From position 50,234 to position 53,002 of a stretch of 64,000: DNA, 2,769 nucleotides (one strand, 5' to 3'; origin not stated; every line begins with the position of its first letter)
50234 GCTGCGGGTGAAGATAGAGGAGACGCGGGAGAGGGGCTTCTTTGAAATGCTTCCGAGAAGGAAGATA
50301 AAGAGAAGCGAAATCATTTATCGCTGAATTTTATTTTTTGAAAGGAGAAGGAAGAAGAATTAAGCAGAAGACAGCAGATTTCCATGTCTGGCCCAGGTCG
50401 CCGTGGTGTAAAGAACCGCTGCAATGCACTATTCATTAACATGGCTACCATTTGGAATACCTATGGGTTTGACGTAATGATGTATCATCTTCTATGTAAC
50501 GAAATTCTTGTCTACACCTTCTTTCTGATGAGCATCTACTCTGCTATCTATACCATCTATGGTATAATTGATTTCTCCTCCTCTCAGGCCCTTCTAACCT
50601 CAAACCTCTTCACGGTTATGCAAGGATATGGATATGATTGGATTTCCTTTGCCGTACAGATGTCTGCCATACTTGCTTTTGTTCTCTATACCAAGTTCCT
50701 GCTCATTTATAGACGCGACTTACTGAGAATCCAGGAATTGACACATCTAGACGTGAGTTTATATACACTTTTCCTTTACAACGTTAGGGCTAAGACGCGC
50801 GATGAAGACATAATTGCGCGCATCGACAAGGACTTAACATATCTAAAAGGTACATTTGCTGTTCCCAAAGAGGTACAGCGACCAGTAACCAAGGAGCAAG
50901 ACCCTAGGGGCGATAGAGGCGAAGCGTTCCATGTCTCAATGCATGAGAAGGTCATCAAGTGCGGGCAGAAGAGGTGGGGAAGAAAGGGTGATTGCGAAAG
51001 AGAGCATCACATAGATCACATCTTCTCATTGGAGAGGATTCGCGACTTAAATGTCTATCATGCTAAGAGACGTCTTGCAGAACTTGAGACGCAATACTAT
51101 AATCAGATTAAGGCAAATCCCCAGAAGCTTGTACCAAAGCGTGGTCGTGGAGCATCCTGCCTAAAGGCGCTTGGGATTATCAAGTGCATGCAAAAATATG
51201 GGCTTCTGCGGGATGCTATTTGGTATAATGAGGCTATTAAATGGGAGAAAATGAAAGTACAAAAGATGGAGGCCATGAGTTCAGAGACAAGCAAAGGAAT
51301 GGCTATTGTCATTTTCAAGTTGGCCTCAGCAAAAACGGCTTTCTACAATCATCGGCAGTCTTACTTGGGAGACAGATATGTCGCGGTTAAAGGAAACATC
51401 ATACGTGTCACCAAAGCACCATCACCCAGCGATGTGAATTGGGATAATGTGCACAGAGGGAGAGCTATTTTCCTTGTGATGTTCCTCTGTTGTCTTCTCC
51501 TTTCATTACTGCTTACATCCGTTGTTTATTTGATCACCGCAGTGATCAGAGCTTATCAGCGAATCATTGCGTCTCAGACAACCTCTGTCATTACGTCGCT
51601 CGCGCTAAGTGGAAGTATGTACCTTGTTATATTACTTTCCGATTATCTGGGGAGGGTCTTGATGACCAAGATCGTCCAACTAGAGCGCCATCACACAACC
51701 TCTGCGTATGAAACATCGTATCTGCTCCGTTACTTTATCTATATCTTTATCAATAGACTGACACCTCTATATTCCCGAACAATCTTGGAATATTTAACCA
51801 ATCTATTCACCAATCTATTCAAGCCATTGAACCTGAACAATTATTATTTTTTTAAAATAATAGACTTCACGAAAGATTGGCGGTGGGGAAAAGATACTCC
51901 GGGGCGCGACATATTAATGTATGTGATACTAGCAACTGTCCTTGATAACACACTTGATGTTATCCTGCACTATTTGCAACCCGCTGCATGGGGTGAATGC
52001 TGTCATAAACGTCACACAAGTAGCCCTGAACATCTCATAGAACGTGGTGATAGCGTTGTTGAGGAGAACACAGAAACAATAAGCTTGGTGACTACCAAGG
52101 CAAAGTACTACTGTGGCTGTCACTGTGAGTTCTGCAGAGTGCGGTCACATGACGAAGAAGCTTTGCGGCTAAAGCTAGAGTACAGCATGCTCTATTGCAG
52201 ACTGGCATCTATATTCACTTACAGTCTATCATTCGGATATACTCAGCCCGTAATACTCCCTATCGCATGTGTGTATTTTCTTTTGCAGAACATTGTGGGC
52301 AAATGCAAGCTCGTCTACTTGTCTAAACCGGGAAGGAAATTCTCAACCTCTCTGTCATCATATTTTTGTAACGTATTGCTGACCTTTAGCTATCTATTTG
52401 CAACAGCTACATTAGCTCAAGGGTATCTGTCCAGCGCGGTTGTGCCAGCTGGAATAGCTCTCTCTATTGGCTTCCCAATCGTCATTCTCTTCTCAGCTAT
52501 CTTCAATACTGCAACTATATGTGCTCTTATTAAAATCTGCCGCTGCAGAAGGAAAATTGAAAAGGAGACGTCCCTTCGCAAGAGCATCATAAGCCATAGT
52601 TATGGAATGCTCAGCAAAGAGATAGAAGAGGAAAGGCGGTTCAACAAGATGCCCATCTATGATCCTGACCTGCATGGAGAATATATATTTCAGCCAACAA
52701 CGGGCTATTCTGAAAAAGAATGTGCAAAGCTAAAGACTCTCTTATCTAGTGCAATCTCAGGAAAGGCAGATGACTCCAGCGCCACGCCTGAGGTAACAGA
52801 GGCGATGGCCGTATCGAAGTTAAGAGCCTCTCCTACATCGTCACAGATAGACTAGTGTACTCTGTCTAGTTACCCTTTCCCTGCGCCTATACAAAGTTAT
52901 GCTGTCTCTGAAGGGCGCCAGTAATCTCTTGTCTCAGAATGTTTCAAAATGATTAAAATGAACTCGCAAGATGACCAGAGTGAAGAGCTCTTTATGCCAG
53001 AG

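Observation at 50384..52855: OSCA/TMEM63-family mechanosensitive cation channel in Giardia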

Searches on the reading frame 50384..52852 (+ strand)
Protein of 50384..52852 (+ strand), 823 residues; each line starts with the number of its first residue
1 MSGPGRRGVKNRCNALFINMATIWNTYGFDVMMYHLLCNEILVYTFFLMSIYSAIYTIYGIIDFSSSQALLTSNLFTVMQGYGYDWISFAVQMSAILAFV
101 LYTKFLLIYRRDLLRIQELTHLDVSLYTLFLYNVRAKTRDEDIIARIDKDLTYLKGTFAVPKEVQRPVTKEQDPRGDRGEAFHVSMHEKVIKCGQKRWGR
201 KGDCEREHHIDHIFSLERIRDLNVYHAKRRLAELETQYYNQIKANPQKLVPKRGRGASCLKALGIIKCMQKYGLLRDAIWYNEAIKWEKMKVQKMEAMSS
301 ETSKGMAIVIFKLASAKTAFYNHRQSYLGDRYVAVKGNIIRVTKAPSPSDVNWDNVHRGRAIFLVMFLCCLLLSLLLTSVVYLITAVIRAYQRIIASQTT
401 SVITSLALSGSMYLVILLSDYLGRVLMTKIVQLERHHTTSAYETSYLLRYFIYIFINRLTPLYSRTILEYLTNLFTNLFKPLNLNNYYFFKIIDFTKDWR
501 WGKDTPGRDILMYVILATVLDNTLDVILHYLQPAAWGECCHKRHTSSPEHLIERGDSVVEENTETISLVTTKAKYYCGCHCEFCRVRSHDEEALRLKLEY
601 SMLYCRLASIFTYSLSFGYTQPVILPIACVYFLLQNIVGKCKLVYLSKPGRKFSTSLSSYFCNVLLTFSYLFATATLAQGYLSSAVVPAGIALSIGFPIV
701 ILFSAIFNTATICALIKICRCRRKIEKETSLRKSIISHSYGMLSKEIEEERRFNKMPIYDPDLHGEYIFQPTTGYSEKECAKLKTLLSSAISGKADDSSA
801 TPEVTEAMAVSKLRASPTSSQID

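Call 3: search_protein_families(library=pfam, proteins=[window:50384-52852:+], max_evalue=10)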
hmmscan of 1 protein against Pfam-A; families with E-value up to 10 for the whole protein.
window:50384-52852:+ (823 aa): 2 families
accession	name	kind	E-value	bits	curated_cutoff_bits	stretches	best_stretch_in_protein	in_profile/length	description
PF04547.17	Anoctamin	-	3.8e-11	43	28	1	342-638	101-359/460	Calcium-activated chloride channel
PF14703.12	PHM7_cyt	-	3.8e-07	30.9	27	1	210-355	32-174/174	Cytosolic domain of 10TM putative phosphate transporter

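Call 4: search_solved_structures(query=window:50384-52852:+, max_evalue=10, show_alignments=3)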
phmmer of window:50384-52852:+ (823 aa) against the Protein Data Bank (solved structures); distinct sequences matched with E-value up to 10: 7.
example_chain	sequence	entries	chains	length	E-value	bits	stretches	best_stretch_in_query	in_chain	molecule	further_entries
8wg3_A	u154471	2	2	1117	0.009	17.4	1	597-695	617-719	CSC1-like protein 2,Green fluorescent protein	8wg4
8ehx_A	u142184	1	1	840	0.012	17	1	596-695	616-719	CSC1-like protein 2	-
8xw4_A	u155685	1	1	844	0.012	17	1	596-695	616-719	CSC1-like protein 2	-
8grs_A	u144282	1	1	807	2.9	9.1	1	596-651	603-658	CSC1-like protein 1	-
9n93_A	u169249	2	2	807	2.9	9.1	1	596-651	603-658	CSC1-like protein 1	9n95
8ehw_A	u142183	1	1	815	3.1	9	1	596-651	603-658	CSC1-like protein 1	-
9wxv_A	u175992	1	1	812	3.2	9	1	596-651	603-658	Mechanosensitive cation channel TMEM63A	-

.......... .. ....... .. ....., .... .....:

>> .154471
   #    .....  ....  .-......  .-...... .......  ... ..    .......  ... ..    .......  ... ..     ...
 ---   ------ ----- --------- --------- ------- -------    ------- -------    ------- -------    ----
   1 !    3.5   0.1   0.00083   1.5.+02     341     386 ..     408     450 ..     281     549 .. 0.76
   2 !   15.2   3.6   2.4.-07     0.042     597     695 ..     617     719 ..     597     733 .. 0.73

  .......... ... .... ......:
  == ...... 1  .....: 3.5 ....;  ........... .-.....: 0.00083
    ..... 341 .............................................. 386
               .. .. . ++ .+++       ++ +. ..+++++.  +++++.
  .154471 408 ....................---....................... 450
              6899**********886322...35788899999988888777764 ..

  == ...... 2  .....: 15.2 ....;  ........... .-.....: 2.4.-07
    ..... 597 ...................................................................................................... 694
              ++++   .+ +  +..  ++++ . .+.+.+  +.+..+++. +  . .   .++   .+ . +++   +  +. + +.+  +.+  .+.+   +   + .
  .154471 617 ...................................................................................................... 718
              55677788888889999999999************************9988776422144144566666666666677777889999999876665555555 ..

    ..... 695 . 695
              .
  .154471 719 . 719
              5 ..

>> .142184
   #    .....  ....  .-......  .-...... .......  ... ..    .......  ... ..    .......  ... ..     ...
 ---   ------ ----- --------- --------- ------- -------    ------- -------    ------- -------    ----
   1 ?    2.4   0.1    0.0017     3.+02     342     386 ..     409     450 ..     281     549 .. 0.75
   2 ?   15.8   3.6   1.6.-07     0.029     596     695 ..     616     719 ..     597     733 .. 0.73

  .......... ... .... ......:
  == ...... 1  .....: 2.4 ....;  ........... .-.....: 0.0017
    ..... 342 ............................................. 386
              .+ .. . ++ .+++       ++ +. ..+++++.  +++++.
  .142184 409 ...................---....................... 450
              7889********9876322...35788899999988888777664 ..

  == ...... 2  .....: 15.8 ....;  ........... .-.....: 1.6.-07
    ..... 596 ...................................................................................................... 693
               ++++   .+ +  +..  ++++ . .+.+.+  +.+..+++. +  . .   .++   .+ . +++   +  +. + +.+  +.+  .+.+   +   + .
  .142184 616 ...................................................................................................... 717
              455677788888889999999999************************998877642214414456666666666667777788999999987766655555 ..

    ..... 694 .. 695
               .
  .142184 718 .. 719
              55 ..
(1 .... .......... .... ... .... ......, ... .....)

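Call 5: search_protein_families(library=ncbifam, proteins=[window:50384-52852:+], max_evalue=10)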
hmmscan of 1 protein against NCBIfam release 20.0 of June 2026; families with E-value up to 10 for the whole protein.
window:50384-52852:+ (823 aa): 0 families

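Call 6: find_homologous_proteins(query=window:50384-52852:+, max_evalue=0.001)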
Query window:50384-52852:+ (823 aa): 4 proteins with E <= 0.001 among 8000 candidates.
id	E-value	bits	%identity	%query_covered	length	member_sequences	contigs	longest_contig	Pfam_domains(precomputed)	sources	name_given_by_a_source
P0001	0.0e+0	1868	100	100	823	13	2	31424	PF04547.18,PF14703.13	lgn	-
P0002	0.0e+0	1386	74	100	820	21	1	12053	PF04547.18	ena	-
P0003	0.0e+0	1314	70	100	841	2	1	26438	PF04547.18,PF14703.13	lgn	-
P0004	0.0e+0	1053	63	91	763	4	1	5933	PF04547.18,PF14703.13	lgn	-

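Call 9: list_cluster_members(proteins=[P0001, P0002, P0003, P0004])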
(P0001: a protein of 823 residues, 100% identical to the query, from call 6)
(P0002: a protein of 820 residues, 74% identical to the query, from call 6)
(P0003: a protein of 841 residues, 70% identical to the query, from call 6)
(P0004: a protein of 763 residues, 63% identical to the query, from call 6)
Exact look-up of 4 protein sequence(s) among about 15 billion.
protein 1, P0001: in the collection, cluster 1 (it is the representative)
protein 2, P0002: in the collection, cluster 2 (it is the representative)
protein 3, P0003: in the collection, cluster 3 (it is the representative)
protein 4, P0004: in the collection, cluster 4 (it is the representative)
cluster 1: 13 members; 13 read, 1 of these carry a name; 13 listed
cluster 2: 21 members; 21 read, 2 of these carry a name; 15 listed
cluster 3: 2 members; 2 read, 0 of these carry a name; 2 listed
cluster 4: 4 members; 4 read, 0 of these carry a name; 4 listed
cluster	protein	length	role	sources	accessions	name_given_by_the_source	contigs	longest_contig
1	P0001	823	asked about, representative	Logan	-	-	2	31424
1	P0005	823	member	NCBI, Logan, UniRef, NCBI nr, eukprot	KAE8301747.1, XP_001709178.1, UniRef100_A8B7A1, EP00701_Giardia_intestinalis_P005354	Transmembrane domain-containing protein [Giardia duodenalis] | Transmembrane domain-containing protein n=1 Tax=Giardia intestinalis (strain ATCC 50803 / ... | Transmembrane domain-containing protein [Giardia intestinalis]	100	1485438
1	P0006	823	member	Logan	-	-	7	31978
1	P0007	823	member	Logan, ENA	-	-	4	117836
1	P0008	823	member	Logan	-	-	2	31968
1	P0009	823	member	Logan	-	-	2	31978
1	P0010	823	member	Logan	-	-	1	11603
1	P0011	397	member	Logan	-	-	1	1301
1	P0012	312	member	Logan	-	-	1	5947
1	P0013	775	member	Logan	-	-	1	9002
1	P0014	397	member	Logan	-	-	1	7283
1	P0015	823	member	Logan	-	-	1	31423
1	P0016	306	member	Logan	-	-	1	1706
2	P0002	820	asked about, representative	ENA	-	-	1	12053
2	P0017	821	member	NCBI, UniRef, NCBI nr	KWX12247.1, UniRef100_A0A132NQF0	hypothetical protein QR46_3791 [Giardia duodenalis assemblage B] | Anoctamin transmembrane domain-containing protein n=1 Tax=Giardia duodenalis assemblage B ... | hypothetical protein QR46_3791 [Giardia intestinalis assemblage B]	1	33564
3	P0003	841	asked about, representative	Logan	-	-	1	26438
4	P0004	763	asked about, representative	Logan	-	-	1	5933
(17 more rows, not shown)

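Call 12: find_homologous_proteins(query=A1, max_evalue=10)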
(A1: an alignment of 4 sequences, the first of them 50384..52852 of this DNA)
Query A1 (4 sequences) (823 aa, profile of the alignment): 4 proteins with E <= 10 among 8000 candidates.
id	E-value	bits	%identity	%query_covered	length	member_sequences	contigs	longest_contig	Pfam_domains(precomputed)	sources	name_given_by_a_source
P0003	0.0e+0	1760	70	100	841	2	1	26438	PF04547.18,PF14703.13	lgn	-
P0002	0.0e+0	1718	74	100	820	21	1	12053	PF04547.18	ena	-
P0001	0.0e+0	1693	100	100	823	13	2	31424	PF04547.18,PF14703.13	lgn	-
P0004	0.0e+0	1581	63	91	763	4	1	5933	PF04547.18,PF14703.13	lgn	-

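Call 20: search_protein_families(library=pfam, alignment_id=A1, max_evalue=10)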
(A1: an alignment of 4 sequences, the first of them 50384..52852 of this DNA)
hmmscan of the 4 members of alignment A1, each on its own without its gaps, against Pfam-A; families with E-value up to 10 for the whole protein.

A. member 1, window:50384-52852:+ (823 aa): 2 families
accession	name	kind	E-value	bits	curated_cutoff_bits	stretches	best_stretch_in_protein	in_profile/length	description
PF04547.17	Anoctamin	-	3.8e-11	43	28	1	342-638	101-359/460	Calcium-activated chloride channel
PF14703.12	PHM7_cyt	-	3.8e-07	30.9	27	1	210-355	32-174/174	Cytosolic domain of 10TM putative phosphate transporter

B. families by the number of members that match (of 4 scanned): 2 families
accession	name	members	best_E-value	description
PF04547.17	Anoctamin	4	1.3e-13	Calcium-activated chloride channel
PF14703.12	PHM7_cyt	4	1.5e-08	Cytosolic domain of 10TM putative phosphate transporter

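Call 22: search_protein_representatives(alignment_id=A1)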
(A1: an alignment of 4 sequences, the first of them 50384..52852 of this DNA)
Query: 4 sequences, 836 profile positions. Proteins with E-value up to 0.001 (for the whole library): 22; up to 1e-10: 8; up to 1e-30: 3. The best 22 are listed.
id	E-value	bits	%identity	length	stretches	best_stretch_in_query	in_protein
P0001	0.0e+00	1692.6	-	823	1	1-836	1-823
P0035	1.3e-83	298.1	-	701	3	209-521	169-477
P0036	5.3e-41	157.2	-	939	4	338-524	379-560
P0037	1.4e-29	119.4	-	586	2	215-525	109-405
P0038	4.8e-19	84.5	-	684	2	229-470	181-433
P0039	6.0e-18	80.9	-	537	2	203-469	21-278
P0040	3.0e-17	78.6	-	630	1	214-552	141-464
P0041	4.7e-11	58.1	-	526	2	262-524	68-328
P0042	1.0e-09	53.7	-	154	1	414-522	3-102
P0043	6.3e-09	51.0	-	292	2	365-546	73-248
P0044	1.5e-07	46.5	-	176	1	323-461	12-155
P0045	2.1e-06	42.7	-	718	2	212-526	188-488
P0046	6.0e-06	41.2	-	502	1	266-512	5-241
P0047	1.8e-05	39.6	-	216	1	269-478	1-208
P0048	1.9e-05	39.6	-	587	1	277-459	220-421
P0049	3.4e-05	38.7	-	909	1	293-455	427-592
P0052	5.4e-04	34.7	-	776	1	335-462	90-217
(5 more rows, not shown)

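Call 24: search_protein_families(library=pfam, alignment_id=A2, max_evalue=0.01)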
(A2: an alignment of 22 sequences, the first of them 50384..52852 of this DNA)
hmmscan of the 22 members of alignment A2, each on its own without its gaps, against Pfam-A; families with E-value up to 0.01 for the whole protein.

A. member 1, window:50384-52852:+ (823 aa): 2 families
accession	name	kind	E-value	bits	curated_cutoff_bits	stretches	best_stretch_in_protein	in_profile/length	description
PF04547.17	Anoctamin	-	3.8e-11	43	28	1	342-638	101-359/460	Calcium-activated chloride channel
PF14703.12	PHM7_cyt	-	3.8e-07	30.9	27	1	210-355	32-174/174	Cytosolic domain of 10TM putative phosphate transporter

B. families by the number of members that match (of 22 scanned): 6 families
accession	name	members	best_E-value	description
PF04547.17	Anoctamin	18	1.1e-12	Calcium-activated chloride channel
PF14703.12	PHM7_cyt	15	3.7e-14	Cytosolic domain of 10TM putative phosphate transporter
PF02714.20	RSN1_7TM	10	2.4e-09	Calcium-dependent channel, 7TM region, putative phosphate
PF14093.11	DUF4271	1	1.9e-05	Domain of unknown function (DUF4271)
PF13687.11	DUF4153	1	0.00048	Domain of unknown function (DUF4153)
PF23085.1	RRM_PARP14_3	1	0.00098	PARP14, third RRM domain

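Call 26: search_protein_families(library=pfam, proteins=[P0035, P0036, P0037, P0038, P0039, P0040, P0041, P0045, P0049, P0052], max_evalue=0.1)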
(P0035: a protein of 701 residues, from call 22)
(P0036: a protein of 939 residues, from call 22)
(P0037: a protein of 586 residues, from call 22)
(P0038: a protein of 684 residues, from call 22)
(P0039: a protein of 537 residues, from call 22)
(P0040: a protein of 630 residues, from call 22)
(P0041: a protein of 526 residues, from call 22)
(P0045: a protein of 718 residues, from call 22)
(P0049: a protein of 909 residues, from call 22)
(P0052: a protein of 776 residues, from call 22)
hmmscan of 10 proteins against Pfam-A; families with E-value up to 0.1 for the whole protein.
P0035 (701 aa): 3 families
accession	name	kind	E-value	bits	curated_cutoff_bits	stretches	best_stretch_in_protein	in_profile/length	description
PF04547.17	Anoctamin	-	1.3e-07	31.3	28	1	323-452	118-241/460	Calcium-activated chloride channel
PF14703.12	PHM7_cyt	-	1.4e-07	32.4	27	1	219-315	80-174/174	Cytosolic domain of 10TM putative phosphate transporter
PF02714.20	RSN1_7TM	-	1.2e-06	28.6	28.7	1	466-590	146-270/274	Calcium-dependent channel, 7TM region, putative phosphate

P0036 (939 aa): 3 families
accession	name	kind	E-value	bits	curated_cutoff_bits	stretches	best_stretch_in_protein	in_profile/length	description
PF02714.20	RSN1_7TM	-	2.4e-09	37.4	28.7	1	457-665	65-269/274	Calcium-dependent channel, 7TM region, putative phosphate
PF04547.17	Anoctamin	-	8.6e-08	31.9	28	1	398-547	115-263/460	Calcium-activated chloride channel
PF14703.12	PHM7_cyt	-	3.5e-06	27.8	27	1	369-393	151-174/174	Cytosolic domain of 10TM putative phosphate transporter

P0037 (586 aa): 2 families
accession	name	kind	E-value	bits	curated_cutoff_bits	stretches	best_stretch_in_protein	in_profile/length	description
PF14703.12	PHM7_cyt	-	0.00012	22.8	27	1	75-238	2-174/174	Cytosolic domain of 10TM putative phosphate transporter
PF02714.20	RSN1_7TM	-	0.00041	20.2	28.7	1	304-509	67-270/274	Calcium-dependent channel, 7TM region, putative phosphate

P0038 (684 aa): 4 families
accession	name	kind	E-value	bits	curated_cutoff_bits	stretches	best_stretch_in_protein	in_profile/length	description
PF04547.17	Anoctamin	-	1.8e-09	37.5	28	2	330-584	122-406/460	Calcium-activated chloride channel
PF02714.20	RSN1_7TM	-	6.6e-09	36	28.7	1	378-564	64-251/274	Calcium-dependent channel, 7TM region, putative phosphate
PF14703.12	PHM7_cyt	-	5.6e-06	27.1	27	1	133-315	1-174/174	Cytosolic domain of 10TM putative phosphate transporter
PF23085.1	RRM_PARP14_3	-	0.027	15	24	0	244-269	34-59/82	PARP14, third RRM domain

P0039 (537 aa): 2 families
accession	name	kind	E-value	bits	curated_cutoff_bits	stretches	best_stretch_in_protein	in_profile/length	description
PF02714.20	RSN1_7TM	-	1.2e-05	25.3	28.7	1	311-421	154-266/274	Calcium-dependent channel, 7TM region, putative phosphate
PF14703.12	PHM7_cyt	-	0.00018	22.2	27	1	89-161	97-174/174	Cytosolic domain of 10TM putative phosphate transporter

P0040 (630 aa): 3 families
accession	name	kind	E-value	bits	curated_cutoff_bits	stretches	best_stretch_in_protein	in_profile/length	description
PF14703.12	PHM7_cyt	-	2.8e-09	37.9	27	1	110-273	4-174/174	Cytosolic domain of 10TM putative phosphate transporter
PF04547.17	Anoctamin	-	0.00015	21.2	28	1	281-580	115-447/460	Calcium-activated chloride channel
PF23085.1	RRM_PARP14_3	-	0.00098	19.6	24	1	218-249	34-65/82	PARP14, third RRM domain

P0041 (526 aa): 3 families
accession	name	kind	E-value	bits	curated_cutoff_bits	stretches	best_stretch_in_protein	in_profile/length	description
PF02714.20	RSN1_7TM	-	2.3e-06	27.6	28.7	2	224-271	57-104/274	Calcium-dependent channel, 7TM region, putative phosphate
PF04547.17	Anoctamin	-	1.7e-05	24.3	28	1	180-276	123-220/460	Calcium-activated chloride channel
PF14703.12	PHM7_cyt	-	4.5e-05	24.2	27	1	4-168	19-174/174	Cytosolic domain of 10TM putative phosphate transporter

P0045 (718 aa): 3 families
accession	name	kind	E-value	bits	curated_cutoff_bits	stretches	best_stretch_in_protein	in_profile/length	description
PF04547.17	Anoctamin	-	1.3e-07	31.3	28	1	327-614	112-430/460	Calcium-activated chloride channel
PF14703.12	PHM7_cyt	-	0.00016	22.4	27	1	157-322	2-174/174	Cytosolic domain of 10TM putative phosphate transporter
PF02674.22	Colicin_V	-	0.013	15.9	29.3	1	320-415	42-136/144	Colicin V production protein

P0049 (909 aa): 3 families
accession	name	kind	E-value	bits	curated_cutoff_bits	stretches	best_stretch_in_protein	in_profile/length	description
PF04547.17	Anoctamin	-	1.1e-12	48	28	1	479-725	104-378/460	Calcium-activated chloride channel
PF14703.12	PHM7_cyt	-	7.1e-05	23.5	27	1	326-482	1-174/174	Cytosolic domain of 10TM putative phosphate transporter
PF02714.20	RSN1_7TM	-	0.00057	19.8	28.7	1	657-746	178-268/274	Calcium-dependent channel, 7TM region, putative phosphate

P0052 (776 aa): 1 family
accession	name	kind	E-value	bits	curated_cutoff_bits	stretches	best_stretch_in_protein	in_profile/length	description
PF04547.17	Anoctamin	-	8e-05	22.1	28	1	119-396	122-429/460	Calcium-activated chloride channel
